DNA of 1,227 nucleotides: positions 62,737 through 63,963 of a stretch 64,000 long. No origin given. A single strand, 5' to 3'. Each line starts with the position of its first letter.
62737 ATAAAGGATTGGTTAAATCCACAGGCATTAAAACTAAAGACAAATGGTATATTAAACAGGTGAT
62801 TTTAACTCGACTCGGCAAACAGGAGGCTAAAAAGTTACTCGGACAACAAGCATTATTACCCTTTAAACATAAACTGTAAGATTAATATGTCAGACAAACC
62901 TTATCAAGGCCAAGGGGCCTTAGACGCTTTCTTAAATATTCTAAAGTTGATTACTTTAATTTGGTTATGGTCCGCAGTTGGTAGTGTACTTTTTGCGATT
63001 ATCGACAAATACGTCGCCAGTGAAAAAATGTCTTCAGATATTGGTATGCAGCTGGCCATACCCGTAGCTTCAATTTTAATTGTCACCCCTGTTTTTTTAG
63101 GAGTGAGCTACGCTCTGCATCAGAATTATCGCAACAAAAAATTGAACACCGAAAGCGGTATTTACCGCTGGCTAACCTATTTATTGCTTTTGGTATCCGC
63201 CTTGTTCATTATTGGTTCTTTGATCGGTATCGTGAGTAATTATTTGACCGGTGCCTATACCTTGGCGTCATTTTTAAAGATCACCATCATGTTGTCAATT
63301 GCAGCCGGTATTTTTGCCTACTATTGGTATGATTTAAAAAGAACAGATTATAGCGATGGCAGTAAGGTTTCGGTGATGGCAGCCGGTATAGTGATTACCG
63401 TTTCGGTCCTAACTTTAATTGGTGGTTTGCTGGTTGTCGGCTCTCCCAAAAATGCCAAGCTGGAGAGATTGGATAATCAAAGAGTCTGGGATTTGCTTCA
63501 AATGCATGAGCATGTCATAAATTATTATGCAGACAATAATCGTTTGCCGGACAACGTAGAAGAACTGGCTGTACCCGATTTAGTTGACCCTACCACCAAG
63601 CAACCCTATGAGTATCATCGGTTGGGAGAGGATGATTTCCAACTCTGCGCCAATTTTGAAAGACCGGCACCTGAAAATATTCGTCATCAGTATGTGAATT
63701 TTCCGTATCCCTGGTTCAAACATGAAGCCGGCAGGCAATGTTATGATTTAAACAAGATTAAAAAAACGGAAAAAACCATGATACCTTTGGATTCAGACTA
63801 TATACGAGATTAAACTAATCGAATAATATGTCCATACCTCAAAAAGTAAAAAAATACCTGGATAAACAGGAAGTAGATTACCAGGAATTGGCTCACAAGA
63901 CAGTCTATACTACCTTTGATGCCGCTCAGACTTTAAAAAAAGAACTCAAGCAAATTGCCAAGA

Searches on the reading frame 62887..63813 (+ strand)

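Call 100: search_protein_families(library=pfam, proteins=[window:62887-63813:+], max_evalue=0.00001)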
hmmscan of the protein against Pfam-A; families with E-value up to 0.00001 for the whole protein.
window:62887-63813:+ (308 aa): 1 family
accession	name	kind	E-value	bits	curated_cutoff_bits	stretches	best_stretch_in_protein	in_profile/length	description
PF18920.5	DUF5671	-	7.7e-15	55.4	28.4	1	14-145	2-131/132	Domain of unknown function (DUF5671)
